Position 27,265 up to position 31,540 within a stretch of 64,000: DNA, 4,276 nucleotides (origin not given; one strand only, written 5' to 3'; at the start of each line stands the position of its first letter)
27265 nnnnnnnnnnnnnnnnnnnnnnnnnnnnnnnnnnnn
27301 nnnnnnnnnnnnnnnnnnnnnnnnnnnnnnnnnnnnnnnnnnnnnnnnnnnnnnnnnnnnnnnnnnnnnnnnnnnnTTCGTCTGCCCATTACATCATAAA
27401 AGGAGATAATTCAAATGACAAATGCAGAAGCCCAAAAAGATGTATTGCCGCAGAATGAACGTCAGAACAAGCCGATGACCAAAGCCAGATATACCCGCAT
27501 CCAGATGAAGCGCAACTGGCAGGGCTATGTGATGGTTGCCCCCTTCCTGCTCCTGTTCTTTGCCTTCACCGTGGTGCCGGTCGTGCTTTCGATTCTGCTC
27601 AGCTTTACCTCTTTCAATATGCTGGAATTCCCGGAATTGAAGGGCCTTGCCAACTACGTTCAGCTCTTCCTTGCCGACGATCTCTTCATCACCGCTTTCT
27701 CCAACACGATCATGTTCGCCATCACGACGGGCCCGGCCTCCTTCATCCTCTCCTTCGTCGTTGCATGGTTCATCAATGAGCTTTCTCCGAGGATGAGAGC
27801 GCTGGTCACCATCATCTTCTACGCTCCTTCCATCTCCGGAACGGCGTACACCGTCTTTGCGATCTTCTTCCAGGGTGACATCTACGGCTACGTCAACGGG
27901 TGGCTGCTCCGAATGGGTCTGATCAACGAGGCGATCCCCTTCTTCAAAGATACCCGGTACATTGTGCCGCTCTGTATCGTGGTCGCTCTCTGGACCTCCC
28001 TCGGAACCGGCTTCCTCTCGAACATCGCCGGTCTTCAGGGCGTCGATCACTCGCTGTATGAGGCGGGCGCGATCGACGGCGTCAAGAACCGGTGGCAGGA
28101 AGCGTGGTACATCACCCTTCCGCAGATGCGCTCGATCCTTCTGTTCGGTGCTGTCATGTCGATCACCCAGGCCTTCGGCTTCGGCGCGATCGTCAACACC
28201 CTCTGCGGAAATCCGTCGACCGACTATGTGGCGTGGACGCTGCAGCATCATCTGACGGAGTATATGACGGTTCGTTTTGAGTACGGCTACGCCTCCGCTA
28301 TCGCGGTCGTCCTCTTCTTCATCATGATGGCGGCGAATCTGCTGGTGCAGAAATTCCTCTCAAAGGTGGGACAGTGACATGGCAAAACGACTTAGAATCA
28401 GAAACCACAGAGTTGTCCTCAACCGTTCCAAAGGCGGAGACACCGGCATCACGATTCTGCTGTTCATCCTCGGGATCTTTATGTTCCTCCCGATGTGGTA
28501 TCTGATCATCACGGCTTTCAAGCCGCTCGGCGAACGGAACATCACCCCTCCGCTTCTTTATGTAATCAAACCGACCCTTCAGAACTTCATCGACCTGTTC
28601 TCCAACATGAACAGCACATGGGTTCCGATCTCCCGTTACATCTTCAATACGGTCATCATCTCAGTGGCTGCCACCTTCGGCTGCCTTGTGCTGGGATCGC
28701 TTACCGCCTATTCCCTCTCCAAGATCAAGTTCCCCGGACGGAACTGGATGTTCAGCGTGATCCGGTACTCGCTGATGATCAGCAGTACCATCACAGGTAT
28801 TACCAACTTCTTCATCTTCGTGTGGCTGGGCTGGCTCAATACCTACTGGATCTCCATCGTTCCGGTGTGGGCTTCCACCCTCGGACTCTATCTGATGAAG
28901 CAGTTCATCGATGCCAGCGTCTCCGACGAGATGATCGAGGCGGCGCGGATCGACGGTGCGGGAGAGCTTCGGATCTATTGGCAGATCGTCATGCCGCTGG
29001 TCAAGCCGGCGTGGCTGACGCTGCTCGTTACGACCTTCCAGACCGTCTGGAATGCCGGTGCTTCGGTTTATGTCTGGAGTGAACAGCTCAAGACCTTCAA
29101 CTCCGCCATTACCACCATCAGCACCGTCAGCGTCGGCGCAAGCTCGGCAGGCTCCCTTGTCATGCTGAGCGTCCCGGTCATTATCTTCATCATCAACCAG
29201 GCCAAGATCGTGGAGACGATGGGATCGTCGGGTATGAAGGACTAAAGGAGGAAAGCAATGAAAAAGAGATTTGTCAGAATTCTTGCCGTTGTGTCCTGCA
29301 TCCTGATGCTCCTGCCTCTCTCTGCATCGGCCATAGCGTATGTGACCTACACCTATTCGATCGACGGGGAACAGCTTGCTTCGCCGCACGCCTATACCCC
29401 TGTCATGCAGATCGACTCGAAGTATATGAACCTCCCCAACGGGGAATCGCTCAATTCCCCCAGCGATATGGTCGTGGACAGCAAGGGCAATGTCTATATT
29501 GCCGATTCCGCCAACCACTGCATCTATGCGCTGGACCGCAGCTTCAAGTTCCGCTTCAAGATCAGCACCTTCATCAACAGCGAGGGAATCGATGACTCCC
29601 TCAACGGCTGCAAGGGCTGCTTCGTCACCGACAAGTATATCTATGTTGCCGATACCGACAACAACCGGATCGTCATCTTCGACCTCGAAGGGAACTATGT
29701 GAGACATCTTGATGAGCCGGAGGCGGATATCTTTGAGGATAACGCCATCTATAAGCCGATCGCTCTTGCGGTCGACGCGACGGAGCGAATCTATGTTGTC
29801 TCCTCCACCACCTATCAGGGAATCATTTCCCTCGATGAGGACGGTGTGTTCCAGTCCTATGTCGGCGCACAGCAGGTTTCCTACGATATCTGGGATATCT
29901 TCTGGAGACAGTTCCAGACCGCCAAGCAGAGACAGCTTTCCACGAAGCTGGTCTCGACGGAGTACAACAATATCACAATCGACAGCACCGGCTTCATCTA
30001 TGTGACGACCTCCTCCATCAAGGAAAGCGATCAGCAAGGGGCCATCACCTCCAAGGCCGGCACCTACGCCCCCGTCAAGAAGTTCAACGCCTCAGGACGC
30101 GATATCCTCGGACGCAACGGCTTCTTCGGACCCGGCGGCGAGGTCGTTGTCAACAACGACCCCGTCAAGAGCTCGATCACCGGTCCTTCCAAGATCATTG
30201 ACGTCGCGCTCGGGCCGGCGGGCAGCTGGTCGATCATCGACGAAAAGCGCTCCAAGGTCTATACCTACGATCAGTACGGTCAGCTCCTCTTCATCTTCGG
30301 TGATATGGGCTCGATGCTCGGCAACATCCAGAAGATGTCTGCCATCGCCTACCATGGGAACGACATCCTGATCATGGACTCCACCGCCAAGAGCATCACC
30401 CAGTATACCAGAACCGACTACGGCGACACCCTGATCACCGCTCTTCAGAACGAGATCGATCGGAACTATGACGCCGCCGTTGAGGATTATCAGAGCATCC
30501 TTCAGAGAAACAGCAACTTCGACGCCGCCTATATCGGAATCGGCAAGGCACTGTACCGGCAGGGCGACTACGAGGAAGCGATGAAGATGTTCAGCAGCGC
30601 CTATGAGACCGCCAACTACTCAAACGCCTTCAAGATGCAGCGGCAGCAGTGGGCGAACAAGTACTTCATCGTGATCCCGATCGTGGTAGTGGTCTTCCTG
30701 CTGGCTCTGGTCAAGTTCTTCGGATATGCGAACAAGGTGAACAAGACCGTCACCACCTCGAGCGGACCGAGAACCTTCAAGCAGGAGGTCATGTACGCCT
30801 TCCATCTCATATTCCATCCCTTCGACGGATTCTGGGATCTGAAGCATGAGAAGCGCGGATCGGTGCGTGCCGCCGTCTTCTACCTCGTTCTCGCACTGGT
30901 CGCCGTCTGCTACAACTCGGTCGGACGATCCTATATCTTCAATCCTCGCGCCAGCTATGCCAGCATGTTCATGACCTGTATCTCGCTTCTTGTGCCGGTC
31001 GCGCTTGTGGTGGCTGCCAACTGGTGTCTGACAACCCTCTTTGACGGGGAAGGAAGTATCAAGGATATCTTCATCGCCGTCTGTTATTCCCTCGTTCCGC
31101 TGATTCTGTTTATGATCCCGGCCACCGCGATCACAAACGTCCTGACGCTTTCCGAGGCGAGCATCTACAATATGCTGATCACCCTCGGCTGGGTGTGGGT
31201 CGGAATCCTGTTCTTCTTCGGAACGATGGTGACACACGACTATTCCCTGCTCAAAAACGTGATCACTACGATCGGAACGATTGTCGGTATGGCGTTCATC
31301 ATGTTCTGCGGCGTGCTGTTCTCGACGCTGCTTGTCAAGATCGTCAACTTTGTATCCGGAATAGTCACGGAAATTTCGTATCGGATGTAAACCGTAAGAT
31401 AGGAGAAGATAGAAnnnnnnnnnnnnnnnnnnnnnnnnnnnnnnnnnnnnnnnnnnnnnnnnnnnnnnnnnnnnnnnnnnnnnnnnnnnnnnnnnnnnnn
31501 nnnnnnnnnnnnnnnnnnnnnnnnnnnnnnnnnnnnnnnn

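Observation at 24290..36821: Seven-gene sugar-type ABC locus with two permease pairs, one giant binding protein, an NHL/TPR/Yip1 membrane protein and an 1108-aa unknown, but no ATPase, regulator or recognisable glycosidase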

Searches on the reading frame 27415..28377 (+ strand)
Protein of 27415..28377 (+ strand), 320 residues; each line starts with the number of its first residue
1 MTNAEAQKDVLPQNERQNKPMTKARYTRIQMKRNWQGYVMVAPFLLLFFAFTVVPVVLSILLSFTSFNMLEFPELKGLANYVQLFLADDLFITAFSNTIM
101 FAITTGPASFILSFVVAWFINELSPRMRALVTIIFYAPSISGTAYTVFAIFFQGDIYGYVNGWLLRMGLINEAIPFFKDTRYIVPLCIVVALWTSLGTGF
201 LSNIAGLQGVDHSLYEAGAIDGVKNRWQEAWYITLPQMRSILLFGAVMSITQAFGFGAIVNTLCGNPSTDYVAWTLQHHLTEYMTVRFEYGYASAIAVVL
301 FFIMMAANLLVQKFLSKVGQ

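Call 3: search_protein_families(library=pfam, proteins=[window:27415-28377:+], max_evalue=0.01)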
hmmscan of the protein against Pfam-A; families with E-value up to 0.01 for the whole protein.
window:27415-28377:+ (320 aa): 1 family
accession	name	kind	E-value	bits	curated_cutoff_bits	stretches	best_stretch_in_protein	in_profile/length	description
PF00528.27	BPD_transp_1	-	1.1e-08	35.5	26.4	1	99-313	23-177/184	Binding-protein-dependent transport system inner membrane component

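Call 4: search_protein_families(library=ncbifam, proteins=[window:27415-28377:+], max_evalue=0.01)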
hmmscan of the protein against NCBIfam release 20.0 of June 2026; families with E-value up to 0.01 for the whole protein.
window:27415-28377:+ (320 aa): 8 families
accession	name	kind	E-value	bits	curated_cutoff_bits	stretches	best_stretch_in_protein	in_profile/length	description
NF007852.0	PRK10561.1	equivalog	3.2e-11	43.6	335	1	28-314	5-287/295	sn-glycerol-3-phosphate ABC transporter permease UgpA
NF007044.0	PRK09497.1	equivalog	4.4e-11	42.8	348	1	36-310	8-269/285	spermidine/putrescine ABC transporter permease PotB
NF007963.0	PRK10683.1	equivalog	9.1e-10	38.4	489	1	20-317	24-311/317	putrescine ABC transporter permease PotH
TIGR02140.1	permease_CysW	equivalog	7.4e-06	25.6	329.1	1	56-312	17-257/261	sulfate ABC transporter permease subunit CysW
TIGR00969.1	3a0106s02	subfamily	1.2e-05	25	240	1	48-314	19-268/272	sulfate ABC transporter permease subunit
NF008620.0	PRK11602.1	equivalog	4.9e-05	22.7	442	1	31-287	13-250/291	sulfate/thiosulfate ABC transporter permease CysW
TIGR02141.1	modB_ABC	equivalog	0.00041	20.1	182.6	1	102-312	7-203/208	molybdate ABC transporter permease subunit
NF008208.0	PRK10971.1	equivalog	0.0067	15.9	415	0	56-317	24-269/277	sulfate/thiosulfate ABC transporter permease CysT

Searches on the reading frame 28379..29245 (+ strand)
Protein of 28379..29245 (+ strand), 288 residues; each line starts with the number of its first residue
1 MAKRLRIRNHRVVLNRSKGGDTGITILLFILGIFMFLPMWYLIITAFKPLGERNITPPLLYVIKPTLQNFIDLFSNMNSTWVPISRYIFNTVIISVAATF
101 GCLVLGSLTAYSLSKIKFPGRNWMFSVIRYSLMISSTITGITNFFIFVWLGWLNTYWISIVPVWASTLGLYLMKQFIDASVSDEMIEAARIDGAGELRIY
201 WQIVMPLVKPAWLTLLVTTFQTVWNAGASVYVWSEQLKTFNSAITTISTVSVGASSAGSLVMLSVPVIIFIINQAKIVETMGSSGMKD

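Call 3: search_protein_families(library=pfam, proteins=[window:28379-29245:+], max_evalue=0.01)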
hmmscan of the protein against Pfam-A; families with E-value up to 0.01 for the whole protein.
window:28379-29245:+ (288 aa): 1 family
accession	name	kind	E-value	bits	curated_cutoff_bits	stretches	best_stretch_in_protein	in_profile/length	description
PF00528.27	BPD_transp_1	-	2.6e-10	40.8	26.4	1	103-273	2-175/184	Binding-protein-dependent transport system inner membrane component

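Call 4: search_protein_families(library=ncbifam, proteins=[window:28379-29245:+], max_evalue=0.01)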
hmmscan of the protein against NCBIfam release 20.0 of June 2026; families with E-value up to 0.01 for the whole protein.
window:28379-29245:+ (288 aa): 18 families
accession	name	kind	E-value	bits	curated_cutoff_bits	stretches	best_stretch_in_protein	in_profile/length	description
NF008210.0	PRK10973.1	equivalog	8.3e-22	78.2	297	1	27-273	14-268/281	sn-glycerol-3-phosphate ABC transporter permease UgpE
NF040932.1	ABC_arch_GlcU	equivalog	8.9e-21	74.7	340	1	25-235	6-213/272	glucose ABC transporter permease GlcU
NF011624.0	PRK15050.1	equivalog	1.1e-10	41.1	247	2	28-165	32-152/297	2-aminoethylphosphonate ABC transporter permease subunit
NF007047.0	PRK09500.1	equivalog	4.5e-08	33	326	1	88-274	60-249/257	spermidine/putrescine ABC transporter permease PotC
TIGR02141.1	modB_ABC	equivalog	6.6e-08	32.4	182.6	1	91-272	3-199/208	molybdate ABC transporter permease subunit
TIGR01581.1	Mo_ABC_porter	hypoth_equivalog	7.4e-08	32.1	210.3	1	91-232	26-181/225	ABC transporter permease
TIGR02140.1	permease_CysW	equivalog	3.4e-07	30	329.1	1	56-243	18-217/261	sulfate ABC transporter permease subunit CysW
NF006939.0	PRK09421.1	equivalog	4.6e-07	29.5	262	1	91-270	15-212/230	molybdate ABC transporter permease subunit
TIGR00969.1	3a0106s02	subfamily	7.9e-07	28.8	240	1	70-273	46-266/272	sulfate ABC transporter permease subunit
TIGR03226.1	PhnU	equivalog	2.2e-06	27.4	283.45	1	181-270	205-297/311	2-aminoethylphosphonate ABC transporter permease subunit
NF008231.0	PRK10998.1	equivalog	6.3e-06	26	261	1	80-288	77-296/296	maltose ABC transporter permease MalG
NF040839.1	tungstate_WtpB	equivalog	1.3e-05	25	340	1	68-272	28-243/251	tungstate ABC transporter permease WtpB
TIGR02139.1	permease_CysT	equivalog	1.7e-05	24.5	246.1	1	58-236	23-214/265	sulfate ABC transporter permease subunit CysT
NF007044.0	PRK09497.1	equivalog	2e-05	24.2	348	1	23-212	11-207/285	spermidine/putrescine ABC transporter permease PotB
NF008208.0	PRK10971.1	equivalog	3.9e-05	23.3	415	1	91-272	64-263/277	sulfate/thiosulfate ABC transporter permease CysT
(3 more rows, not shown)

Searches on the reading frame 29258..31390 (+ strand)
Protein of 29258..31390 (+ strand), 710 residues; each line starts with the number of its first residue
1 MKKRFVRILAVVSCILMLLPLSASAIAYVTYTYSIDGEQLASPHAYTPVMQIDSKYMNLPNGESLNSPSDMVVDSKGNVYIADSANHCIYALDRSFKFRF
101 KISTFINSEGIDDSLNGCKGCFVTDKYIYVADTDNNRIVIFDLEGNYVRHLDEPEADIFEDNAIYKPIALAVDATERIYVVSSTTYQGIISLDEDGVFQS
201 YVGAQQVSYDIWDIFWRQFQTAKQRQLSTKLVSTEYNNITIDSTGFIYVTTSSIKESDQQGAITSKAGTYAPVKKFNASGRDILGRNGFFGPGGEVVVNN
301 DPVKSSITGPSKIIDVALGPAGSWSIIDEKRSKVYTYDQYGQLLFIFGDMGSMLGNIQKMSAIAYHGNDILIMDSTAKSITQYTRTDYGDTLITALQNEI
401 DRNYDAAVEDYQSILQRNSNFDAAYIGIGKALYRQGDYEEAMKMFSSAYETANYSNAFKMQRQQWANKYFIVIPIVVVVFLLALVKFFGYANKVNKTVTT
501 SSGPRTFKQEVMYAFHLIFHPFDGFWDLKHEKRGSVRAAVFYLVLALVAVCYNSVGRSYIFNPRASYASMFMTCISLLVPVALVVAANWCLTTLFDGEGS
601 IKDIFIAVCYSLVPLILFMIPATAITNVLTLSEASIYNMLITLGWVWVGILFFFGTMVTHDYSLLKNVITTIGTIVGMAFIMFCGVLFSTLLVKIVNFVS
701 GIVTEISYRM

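Call 3: search_protein_families(library=pfam, proteins=[window:29258-31390:+], max_evalue=0.01)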
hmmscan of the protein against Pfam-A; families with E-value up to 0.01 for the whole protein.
window:29258-31390:+ (710 aa): 15 families
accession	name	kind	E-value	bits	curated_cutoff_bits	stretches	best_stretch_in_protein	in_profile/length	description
PF04893.22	Yip1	-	5.3e-14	52.9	28.6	1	516-682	2-169/173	Yip1 domain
PF01436.27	NHL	-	1.7e-11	44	20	1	65-89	1-25/28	NHL repeat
PF06739.17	SBBP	-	8.1e-09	35.7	20.5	1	225-250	4-29/38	Beta-propeller repeat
PF14559.12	TPR_19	-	8.8e-07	29.6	25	1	402-447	5-50/68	Tetratricopeptide repeat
PF00515.34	TPR_1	-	8.8e-07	28.9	27.8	1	424-448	3-27/34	Tetratricopeptide repeat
PF13432.12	TPR_16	-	2.6e-06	28.2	32.7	1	402-454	11-63/65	Tetratricopeptide repeat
PF07719.23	TPR_2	-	7.7e-05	23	27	1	424-449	3-28/34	Tetratricopeptide repeat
PF25021.1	TEN_NHL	-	0.00015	21.3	27.1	0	162-207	139-181/357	Teneurin NHL domain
PF08450.18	SGL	-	0.00021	21.4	26.3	1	55-196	74-214/246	SMP-30/Gluconolactonase/LRE-like region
PF13424.12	TPR_12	-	0.0014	19.2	30.1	1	403-452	18-75/77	Tetratricopeptide repeat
PF13428.12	TPR_14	-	0.0016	19.4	23.5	0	423-455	2-34/44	Tetratricopeptide repeat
PF13414.12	TPR_11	-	0.0031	17.6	26.8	1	403-436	9-42/42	TPR repeat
PF13181.12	TPR_8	-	0.0055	17.2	25.7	0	424-450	3-29/34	Tetratricopeptide repeat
PF13174.12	TPR_6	-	0.0079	17.2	26.3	0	424-447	2-25/33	Tetratricopeptide repeat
PF18013.6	Phage_lysozyme2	-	0.0097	16.5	28.2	0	353-470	23-137/140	Phage tail lysozyme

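Call 4: search_protein_families(library=ncbifam, proteins=[window:29258-31390:+], max_evalue=0.01)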
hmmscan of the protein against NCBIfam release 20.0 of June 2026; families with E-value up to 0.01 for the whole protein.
window:29258-31390:+ (710 aa): 6 families
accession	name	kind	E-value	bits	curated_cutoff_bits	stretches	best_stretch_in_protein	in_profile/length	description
NF035926.1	scyF_NHL_VPEP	equivalog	1.1e-11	44.6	350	1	58-204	144-285/376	scytonemin biosynthesis PEP-CTERM protein ScyF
NF047494.1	Lepto_SBBP_lipo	equivalog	0.0001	21.1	400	0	226-280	298-349/466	SBBP repeat beta-propeller lipoprotein, LipL53 family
NF033920.0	C39_PA2778_fam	equivalog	0.0016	17.9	150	1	399-455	167-223/255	PA2778 family cysteine peptidase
NF033758.1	gliding_GltE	equivalog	0.0025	16.8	225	1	385-448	252-316/411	adventurous gliding motility TPR repeat lipoprotein GltE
NF040959.1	MamA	equivalog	0.006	16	200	0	397-450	148-201/204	magnetosome protein MamA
TIGR02521.1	type_IV_pilW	equivalog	0.0078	15.8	154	0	401-456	78-133/234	type IV pilus biogenesis/stability protein PilW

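Call 13: search_solved_structures(query=window:29258-31390:+, max_evalue=1)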
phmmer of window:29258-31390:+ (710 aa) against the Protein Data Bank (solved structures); distinct sequences matched with E-value up to 1: 83 (the best 60 are shown).
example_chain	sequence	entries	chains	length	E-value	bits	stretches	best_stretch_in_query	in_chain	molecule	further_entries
9qhb_A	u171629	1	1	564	4.7e-23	84.9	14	403-452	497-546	Engineered tetratricopeptide repeat protein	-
8bu0_A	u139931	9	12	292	6.2e-17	64.7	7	403-451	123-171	Consensus tetratricopeptide repeat protein | Crystal structure of an 8-repeat consensus TPR superhelix with Zinc. | Monomer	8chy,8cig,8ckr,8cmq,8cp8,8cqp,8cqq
6f0t_A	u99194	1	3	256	6.5e-14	54.7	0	64-92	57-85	Pizza6-SFW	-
6qsd_A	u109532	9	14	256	8.5e-14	54.3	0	64-92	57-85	Pizza6S | Pizza6-S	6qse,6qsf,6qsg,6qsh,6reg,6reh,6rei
7zpw_A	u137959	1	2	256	2.3e-13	52.8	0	64-92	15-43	Pizza6-TSK-TSH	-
6d69_A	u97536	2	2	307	2.6e-13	52.7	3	62-149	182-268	NHL Repeat Region of D. melanogaster Thin | Thin, isoform D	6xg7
7zpz_A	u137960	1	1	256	4.5e-13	51.9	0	64-92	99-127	Pizza6-TSR-TSH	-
8j72_A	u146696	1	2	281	6.2e-13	51.4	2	65-150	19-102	E3 ubiquitin-protein ligase TRIM71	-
9qhc_A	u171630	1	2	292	7.7e-13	51.1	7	403-451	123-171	Engineered tetratricopeptide repeat protein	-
6f0s_A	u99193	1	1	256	9.5e-13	50.8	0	64-92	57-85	Pizza6-SYW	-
3wwa_A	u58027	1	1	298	2e-12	49.7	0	64-139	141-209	Pizza7H protein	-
7qrx_A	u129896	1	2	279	2.4e-12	49.5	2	66-207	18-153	E3 ubiquitin-protein ligase TRIM71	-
9jur_A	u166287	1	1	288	2.8e-12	49.3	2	66-207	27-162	E3 ubiquitin-protein ligase TRIM71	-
6ren_A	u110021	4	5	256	2.9e-12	49.2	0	64-92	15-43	3fPizza6-SH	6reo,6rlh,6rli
7zqg_A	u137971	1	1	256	3.2e-12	49.1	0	64-92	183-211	Pizza6-KSH-TSH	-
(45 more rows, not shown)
